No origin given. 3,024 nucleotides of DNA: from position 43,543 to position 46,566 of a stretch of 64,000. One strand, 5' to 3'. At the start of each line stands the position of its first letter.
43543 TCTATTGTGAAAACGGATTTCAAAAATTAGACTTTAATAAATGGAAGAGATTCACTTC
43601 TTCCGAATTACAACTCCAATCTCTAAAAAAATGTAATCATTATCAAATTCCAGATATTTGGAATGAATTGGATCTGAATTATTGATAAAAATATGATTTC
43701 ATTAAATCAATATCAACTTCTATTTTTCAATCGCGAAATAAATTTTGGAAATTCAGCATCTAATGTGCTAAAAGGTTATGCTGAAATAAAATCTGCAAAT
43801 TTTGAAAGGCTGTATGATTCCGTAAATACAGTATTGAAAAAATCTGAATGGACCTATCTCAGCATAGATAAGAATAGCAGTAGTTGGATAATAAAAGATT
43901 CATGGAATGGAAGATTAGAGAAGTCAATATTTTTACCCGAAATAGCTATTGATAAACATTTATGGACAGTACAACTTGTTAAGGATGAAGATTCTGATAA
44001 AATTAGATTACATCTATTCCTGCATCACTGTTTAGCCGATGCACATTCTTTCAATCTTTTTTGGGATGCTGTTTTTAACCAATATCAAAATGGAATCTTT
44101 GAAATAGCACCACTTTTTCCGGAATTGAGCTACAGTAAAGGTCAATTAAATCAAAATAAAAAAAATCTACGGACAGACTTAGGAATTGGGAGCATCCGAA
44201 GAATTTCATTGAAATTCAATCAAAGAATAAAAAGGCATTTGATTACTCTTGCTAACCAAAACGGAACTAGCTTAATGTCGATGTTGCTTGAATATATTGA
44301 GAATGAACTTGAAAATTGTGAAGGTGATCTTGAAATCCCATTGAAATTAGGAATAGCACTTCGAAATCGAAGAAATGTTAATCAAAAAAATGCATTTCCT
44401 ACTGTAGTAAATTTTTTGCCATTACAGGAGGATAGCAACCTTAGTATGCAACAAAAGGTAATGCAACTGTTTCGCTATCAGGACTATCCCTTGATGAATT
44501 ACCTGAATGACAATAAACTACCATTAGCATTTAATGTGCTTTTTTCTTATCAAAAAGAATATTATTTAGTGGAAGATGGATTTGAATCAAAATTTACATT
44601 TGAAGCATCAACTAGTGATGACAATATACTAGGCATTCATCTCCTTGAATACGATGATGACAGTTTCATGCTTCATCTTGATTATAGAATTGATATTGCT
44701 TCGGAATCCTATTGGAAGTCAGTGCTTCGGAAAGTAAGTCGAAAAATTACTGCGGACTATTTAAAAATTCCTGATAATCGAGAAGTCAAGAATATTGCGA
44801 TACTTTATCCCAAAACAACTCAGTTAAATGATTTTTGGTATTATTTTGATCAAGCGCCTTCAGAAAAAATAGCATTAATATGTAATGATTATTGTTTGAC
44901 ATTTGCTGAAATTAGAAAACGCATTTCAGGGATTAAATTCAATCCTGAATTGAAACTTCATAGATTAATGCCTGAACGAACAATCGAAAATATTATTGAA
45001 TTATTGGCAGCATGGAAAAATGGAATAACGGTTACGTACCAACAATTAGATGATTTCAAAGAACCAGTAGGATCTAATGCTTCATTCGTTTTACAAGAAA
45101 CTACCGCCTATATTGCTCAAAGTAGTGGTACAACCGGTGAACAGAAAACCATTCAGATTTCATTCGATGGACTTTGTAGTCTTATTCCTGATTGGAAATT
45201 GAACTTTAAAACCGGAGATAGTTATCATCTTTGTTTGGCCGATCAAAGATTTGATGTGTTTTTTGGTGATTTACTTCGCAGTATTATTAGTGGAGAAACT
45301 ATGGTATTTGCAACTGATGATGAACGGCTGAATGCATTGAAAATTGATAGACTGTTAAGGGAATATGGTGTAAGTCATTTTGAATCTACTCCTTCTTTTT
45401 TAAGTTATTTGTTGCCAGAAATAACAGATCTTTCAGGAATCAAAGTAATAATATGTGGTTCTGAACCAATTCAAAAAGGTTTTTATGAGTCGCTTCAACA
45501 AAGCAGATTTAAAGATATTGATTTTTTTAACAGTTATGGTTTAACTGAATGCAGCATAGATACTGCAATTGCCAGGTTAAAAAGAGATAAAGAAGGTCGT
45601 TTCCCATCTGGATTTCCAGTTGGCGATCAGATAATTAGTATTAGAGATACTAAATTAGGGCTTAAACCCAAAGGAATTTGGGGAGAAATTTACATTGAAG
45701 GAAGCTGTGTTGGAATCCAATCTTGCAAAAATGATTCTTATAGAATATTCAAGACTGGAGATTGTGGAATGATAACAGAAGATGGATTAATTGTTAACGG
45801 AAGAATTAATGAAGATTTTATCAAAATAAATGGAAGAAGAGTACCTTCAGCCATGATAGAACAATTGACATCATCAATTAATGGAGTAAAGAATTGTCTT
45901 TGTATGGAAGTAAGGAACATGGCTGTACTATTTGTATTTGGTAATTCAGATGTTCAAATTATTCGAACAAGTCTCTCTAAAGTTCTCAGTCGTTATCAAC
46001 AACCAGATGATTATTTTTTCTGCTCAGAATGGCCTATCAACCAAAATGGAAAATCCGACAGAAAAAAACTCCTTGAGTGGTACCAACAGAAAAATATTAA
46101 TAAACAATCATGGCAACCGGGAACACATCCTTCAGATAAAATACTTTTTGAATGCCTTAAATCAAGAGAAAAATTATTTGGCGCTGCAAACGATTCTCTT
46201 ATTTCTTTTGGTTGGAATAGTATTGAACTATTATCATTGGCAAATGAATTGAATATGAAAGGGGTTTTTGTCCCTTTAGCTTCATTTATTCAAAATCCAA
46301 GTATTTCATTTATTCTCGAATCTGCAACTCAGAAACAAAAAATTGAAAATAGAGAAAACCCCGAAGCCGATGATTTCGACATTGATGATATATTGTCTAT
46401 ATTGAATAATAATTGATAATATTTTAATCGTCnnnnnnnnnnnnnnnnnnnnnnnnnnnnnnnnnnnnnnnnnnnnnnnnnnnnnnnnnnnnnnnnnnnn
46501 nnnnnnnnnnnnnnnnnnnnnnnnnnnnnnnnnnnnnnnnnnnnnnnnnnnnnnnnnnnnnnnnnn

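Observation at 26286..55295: A ~29-kb, 13-gene NRPS biosynthetic gene cluster on a single strand, the dominant accessory system in the window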

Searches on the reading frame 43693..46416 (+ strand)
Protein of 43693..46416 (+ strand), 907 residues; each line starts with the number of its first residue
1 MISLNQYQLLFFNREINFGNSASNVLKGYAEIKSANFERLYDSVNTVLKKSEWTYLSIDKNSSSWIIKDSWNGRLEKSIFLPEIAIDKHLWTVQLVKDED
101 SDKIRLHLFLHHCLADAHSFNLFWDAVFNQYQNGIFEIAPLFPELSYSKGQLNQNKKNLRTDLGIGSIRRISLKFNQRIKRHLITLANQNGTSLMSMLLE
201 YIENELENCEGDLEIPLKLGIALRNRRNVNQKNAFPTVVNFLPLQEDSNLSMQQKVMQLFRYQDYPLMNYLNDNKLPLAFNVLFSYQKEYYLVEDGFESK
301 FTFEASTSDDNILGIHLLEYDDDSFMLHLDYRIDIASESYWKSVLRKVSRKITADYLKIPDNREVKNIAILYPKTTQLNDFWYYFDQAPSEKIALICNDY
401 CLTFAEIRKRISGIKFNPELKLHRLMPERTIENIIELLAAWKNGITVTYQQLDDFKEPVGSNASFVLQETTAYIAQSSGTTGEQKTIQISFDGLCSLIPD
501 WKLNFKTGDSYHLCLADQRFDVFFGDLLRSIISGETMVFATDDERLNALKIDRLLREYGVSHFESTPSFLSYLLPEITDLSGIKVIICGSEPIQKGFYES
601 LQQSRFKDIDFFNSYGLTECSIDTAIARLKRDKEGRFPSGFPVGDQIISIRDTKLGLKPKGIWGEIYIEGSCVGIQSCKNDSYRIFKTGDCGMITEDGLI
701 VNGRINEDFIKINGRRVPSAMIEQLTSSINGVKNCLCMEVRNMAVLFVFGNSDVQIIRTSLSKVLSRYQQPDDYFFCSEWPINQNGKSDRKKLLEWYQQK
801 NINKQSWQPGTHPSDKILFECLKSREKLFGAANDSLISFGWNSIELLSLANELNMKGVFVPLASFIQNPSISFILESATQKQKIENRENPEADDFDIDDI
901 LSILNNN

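Call 4: search_protein_families(library=pfam, proteins=[window:43693-46416:+], max_evalue=0.01)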
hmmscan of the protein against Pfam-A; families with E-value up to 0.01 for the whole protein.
window:43693-46416:+ (907 aa): 1 family
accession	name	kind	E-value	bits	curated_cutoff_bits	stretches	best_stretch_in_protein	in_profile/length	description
PF00501.34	AMP-binding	-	4.1e-28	98.7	29.9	1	463-673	156-379/384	AMP-binding enzyme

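Call 16: list_cluster_members(proteins=[window:43693-46416:+, window:46433-46822:+, window:35934-43685:+, window:30233-30997:+, window:27373-28437:+, window:53681-54526:+, window:25000-25647:+, window:8168-11542:+, window:57513-60059:+, window:28430-29617:+])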
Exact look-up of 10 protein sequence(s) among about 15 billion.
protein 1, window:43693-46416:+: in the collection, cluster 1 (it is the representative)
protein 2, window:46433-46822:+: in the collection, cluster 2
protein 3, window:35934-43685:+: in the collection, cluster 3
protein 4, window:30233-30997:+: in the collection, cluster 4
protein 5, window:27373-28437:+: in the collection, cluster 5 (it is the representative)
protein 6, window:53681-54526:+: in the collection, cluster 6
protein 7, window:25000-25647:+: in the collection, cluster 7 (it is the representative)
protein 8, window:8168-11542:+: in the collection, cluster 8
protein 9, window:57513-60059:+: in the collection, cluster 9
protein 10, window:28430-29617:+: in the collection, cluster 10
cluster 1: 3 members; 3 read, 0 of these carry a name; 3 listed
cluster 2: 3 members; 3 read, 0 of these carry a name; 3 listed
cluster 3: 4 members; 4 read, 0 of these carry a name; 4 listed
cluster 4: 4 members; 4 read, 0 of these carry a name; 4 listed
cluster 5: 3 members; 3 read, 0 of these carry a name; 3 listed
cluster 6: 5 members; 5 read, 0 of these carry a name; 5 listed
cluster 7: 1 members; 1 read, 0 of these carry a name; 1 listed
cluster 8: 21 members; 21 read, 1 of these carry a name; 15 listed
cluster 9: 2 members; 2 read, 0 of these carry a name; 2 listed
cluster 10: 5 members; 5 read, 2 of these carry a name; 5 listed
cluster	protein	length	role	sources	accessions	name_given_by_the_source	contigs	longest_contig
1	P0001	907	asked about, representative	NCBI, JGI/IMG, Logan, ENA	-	-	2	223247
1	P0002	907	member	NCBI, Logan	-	-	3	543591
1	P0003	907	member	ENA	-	-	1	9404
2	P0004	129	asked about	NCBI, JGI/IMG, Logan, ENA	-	-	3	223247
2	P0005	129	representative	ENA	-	-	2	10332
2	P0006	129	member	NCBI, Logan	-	-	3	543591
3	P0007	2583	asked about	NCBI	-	-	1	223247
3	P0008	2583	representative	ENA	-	-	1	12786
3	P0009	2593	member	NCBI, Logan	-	-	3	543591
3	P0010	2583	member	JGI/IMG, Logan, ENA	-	-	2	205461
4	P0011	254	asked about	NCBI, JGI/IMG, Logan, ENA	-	-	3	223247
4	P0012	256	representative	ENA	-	-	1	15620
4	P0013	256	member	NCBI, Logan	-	-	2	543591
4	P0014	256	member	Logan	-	-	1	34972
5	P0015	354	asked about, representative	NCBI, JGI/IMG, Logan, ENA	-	-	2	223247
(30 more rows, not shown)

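Call 17: find_related_loci(query=window:43693-46416:+, collection=genome_contigs, flank=10000)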
Query window:43693-46416:+ (907 aa) in genome_contigs; peptide patterns used: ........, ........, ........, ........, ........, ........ (x = any residue, [..] = any of these).
40 stretches matched a pattern; 1 encode a relative of the query (tblastn E <= 1e-3); 1 distinct loci.
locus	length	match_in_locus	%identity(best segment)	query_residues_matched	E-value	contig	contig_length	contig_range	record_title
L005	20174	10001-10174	43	450-510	8e-5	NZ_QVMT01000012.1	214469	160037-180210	Emticicia sp. C21 contig12, whole genome shotgun sequence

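Call 18: find_homologous_proteins(query=window:43693-46416:+, max_evalue=1e-10)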
Query window:43693-46416:+ (907 aa): 39 proteins with E <= 1e-10 among 6590 candidates.
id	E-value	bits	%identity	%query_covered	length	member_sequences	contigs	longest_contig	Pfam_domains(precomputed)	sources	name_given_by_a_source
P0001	0.0e+0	2077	100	100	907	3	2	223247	PF00501.35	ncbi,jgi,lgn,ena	-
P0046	0.0e+0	1444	69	100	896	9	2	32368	PF00501.35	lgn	-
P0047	0.0e+0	1432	69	100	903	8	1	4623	PF00501.35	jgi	jgi:acyl-coenzyme A synthetase/AMP-(fatty) acid ligase/aryl carrier-like protein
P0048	0.0e+0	1407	69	100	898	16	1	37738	PF00501.35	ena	-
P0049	0.0e+0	1361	66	100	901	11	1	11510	PF00501.35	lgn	-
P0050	0.0e+0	1333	65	100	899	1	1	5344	PF00501.35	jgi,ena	-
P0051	0.0e+0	1315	64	100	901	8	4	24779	PF00501.35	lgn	-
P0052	0.0e+0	1304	64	100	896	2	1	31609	PF00501.35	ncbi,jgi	jgi:acyl-coenzyme A synthetase/AMP-(fatty) acid ligase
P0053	0.0e+0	1152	58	100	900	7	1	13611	PF00668.26,PF00501.35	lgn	-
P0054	0.0e+0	1109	56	100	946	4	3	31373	PF00668.26,PF00501.35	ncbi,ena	-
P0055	0.0e+0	1083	55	100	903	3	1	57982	PF00501.35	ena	-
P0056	0.0e+0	1071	54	100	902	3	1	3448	PF00501.35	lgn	-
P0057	0.0e+0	1071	54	100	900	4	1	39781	PF00501.35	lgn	-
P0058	0.0e+0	1069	54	99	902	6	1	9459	PF00501.35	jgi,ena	jgi:acyl-CoA synthetase (AMP-forming)/AMP-acid ligase II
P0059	0.0e+0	1069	54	100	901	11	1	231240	PF00501.35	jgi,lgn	jgi:acyl-CoA synthetase (AMP-forming)/AMP-acid ligase II/aryl carrier-like protein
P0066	0.0e+0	1037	53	99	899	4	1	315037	PF00501.35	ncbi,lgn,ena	-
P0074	1.1e-233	796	44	100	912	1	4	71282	PF00668.26,PF00501.35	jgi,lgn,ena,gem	jgi:non-ribosomal peptide synthetase component F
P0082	6.7e-161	555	36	100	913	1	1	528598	PF00668.26,PF00501.35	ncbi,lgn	-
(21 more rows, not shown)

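Call 19: find_encoding_contigs(protein=P0082, flank=10000, max_places=2)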
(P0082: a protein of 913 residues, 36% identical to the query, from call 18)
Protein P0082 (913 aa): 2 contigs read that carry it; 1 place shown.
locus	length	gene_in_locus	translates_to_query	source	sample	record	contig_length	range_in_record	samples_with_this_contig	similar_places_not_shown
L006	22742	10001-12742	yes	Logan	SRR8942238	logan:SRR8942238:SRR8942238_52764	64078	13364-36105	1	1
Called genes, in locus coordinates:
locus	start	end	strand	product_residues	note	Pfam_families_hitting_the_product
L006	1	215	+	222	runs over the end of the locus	-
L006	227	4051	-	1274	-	PF24796:WDR55, PF25172:Beta-prop_WDR3_2nd, PF00400:WD40, PF23381:Beta-prop_IFT122_1st, PF23414:Beta-prop_EML_2, PF24105:Beta-prop_CAF1B_HIR1, PF24805:EIF3I, PF24807:WD40_CDC20-Fz, +136 more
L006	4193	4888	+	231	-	PF00092:VWA, PF13519:VWA_2, PF13768:VWA_3 (weak)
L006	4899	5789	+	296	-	PF13672:PP2C_2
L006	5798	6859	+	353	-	PF00069:Pkinase (weak)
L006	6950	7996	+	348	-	-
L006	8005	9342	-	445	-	-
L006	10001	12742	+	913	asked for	PF00668:Condensation (faint), PF00501:AMP-binding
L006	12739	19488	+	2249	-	PF00668:Condensation, PF00501:AMP-binding, PF00550:PP-binding (weak), PF00668:Condensation, PF00501:AMP-binding, PF13193:AMP-binding_C (weak), PF00550:PP-binding (weak)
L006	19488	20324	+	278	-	PF04389:Peptidase_M28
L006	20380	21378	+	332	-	PF05721:PhyH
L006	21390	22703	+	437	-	PF01425:Amidase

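Call 20: find_encoding_contigs(protein=P0074, flank=10000, max_places=2)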
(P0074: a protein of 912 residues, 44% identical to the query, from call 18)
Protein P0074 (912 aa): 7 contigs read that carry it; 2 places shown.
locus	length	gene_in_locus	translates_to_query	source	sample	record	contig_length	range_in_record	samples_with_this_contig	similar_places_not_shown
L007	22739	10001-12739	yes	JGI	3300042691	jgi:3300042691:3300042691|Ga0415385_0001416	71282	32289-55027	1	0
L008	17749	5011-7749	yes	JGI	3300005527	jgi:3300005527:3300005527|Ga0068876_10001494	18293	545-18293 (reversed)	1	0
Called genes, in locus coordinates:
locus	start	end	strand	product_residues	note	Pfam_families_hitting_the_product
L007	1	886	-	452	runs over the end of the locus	PF12704:MacB_PCD, PF02687:FtsX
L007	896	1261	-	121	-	PF02033:RBFA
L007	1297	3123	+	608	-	PF00664:ABC_membrane, PF03193:RsgA_GTPase (faint), PF00005:ABC_tran, PF02463:SMC_N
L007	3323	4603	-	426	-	PF00425:Chorismate_bind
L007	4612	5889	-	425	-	PF00709:Adenylsucc_synt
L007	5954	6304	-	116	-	PF01740:STAS, PF13466:STAS_2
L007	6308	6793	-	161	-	PF01475:FUR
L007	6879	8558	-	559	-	PF00270:DEAD, PF04851:ResIII, PF00271:Helicase_C, PF03880:DbpA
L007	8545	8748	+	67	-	-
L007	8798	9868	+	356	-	PF02661:Fic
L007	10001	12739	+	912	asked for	PF00668:Condensation (faint), PF00501:AMP-binding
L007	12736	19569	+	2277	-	PF00668:Condensation (weak), PF00501:AMP-binding, PF13193:AMP-binding_C (faint), PF00668:Condensation, PF00501:AMP-binding, PF00550:PP-binding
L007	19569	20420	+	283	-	PF04389:Peptidase_M28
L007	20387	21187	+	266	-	PF13489:Methyltransf_23, PF13649:Methyltransf_25, PF13847:Methyltransf_31 (weak), PF08241:Methyltransf_11 (weak), PF08242:Methyltransf_12 (weak)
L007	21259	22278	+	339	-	PF05721:PhyH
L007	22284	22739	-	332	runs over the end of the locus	-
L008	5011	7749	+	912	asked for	PF00668:Condensation (faint), PF00501:AMP-binding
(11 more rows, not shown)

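Call 21: find_encoding_contigs(protein=P0066, flank=10000, max_places=2)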
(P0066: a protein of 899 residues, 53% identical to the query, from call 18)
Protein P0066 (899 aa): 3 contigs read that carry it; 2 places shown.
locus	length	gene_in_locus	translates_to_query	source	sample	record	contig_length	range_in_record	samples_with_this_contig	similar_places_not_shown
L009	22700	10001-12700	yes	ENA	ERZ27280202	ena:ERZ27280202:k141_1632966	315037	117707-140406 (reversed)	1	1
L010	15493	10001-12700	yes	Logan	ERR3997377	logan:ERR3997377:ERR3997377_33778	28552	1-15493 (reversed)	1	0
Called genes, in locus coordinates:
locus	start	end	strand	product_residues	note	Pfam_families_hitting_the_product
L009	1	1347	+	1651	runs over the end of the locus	PF00550:PP-binding (faint), PF00668:Condensation, PF00501:AMP-binding, PF00668:Condensation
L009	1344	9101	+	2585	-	PF00668:Condensation, PF00501:AMP-binding, PF00668:Condensation, PF00501:AMP-binding, PF00668:Condensation, PF00550:PP-binding (weak), PF00975:Thioesterase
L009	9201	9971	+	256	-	PF13489:Methyltransf_23, PF13847:Methyltransf_31 (weak), PF08241:Methyltransf_11 (weak), PF13649:Methyltransf_25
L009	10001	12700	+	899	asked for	PF00501:AMP-binding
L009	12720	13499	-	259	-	PF07264:EI24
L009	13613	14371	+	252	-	PF11306:DUF3108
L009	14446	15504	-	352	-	PF02547:Queuosine_synth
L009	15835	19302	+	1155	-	-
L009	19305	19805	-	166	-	-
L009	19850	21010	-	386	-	PF02670:DXP_reductoisom, PF08436:DXP_redisom_C, PF13288:DXPR_C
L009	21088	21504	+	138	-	PF08327:AHSA1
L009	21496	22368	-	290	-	PF25539:Bestrophin_2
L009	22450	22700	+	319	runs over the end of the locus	PF03301:Trp_dioxygenase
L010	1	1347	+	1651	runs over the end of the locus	PF00550:PP-binding (faint), PF00668:Condensation, PF00501:AMP-binding, PF00668:Condensation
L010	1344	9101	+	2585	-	PF00668:Condensation, PF00501:AMP-binding, PF00668:Condensation, PF00501:AMP-binding, PF00668:Condensation, PF00550:PP-binding (weak), PF00975:Thioesterase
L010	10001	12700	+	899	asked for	PF00501:AMP-binding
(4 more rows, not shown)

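Call 64: find_encoding_contigs(protein=P0057, flank=10000, max_places=1)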
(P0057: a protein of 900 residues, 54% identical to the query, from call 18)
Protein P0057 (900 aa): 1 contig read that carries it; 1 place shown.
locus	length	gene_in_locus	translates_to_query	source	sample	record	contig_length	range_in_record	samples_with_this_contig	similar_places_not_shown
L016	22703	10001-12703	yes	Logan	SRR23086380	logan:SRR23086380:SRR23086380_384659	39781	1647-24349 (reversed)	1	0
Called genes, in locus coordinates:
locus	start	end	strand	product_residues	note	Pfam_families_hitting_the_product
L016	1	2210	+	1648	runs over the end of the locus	PF00550:PP-binding (faint), PF00668:Condensation, PF00501:AMP-binding, PF00668:Condensation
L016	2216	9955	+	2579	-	PF00668:Condensation, PF00501:AMP-binding, PF00668:Condensation, PF00501:AMP-binding, PF00668:Condensation, PF00550:PP-binding, PF00975:Thioesterase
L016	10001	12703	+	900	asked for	PF00501:AMP-binding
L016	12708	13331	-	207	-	PF00106:adh_short (weak)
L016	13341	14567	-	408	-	PF01593:Amino_oxidase, PF13450:NAD_binding_8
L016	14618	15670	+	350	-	PF14307:Glyco_tran_WbsX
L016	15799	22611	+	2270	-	PF00668:Condensation, PF00501:AMP-binding, PF00550:PP-binding (weak), PF00668:Condensation, PF00501:AMP-binding, PF00550:PP-binding (weak)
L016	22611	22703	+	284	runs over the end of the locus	PF04389:Peptidase_M28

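Call 65: find_encoding_contigs(protein=P0046, flank=10000, max_places=1)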
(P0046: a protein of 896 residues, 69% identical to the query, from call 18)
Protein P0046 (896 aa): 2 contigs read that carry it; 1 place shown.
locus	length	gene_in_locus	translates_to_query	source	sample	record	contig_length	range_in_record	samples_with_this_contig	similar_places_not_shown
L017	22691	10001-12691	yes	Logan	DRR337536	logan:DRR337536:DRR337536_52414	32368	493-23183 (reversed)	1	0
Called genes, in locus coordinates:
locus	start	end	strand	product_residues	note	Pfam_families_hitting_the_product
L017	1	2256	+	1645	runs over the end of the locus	PF00550:PP-binding (faint), PF00668:Condensation, PF00501:AMP-binding, PF00668:Condensation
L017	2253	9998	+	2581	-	PF00668:Condensation, PF00501:AMP-binding, PF00668:Condensation, PF00501:AMP-binding, PF00668:Condensation, PF00550:PP-binding (weak), PF00975:Thioesterase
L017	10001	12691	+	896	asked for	PF00501:AMP-binding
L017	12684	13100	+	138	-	PF00856:SET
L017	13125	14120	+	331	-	PF05721:PhyH (weak)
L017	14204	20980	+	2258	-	PF00668:Condensation, PF00501:AMP-binding, PF00550:PP-binding (weak), PF00668:Condensation, PF00501:AMP-binding, PF00550:PP-binding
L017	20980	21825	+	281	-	PF04389:Peptidase_M28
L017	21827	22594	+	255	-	PF13489:Methyltransf_23, PF13847:Methyltransf_31 (weak), PF08241:Methyltransf_11 (faint), PF08242:Methyltransf_12 (faint), PF13649:Methyltransf_25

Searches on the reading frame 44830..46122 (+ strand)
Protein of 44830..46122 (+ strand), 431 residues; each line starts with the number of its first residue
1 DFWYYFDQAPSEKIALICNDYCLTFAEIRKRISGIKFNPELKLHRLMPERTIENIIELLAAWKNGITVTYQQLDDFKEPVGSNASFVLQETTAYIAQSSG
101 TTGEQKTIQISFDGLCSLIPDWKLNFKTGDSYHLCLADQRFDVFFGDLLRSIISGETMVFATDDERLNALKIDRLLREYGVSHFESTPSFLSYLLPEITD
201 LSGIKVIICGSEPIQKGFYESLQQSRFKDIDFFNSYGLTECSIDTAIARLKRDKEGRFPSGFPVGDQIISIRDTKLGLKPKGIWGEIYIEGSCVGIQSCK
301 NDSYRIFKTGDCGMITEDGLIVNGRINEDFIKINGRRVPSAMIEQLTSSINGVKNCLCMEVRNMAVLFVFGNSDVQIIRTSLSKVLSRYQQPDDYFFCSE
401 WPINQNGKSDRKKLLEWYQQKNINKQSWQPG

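Call 12: search_protein_families(library=pfam, proteins=[window:44830-46122:+], max_evalue=1)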
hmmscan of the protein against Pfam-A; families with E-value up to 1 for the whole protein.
window:44830-46122:+ (431 aa): 3 families
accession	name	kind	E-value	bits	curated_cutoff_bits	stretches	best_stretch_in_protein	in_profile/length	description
PF00501.34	AMP-binding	-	6.1e-29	101.4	29.9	1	84-294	156-379/384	AMP-binding enzyme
PF24847.1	DUF7722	-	0.18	12.8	26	0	165-182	10-27/46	Domain of unknown function (DUF7722)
PF21705.3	p55_CTD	-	0.19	12.7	27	0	375-423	18-63/80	p55, C-terminal domain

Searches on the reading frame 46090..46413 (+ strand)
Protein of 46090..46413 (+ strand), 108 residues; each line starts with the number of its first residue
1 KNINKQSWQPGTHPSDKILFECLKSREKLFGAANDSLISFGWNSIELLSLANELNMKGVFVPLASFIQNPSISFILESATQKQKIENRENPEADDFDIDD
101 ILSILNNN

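Call 12: search_protein_families(library=pfam, proteins=[window:46090-46413:+], max_evalue=1)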
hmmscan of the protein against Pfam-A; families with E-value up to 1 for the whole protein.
window:46090-46413:+ (108 aa): 1 family
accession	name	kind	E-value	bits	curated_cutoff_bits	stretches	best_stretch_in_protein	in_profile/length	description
PF00550.31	PP-binding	-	0.0017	19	20.8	1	33-73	20-61/67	Phosphopantetheine attachment site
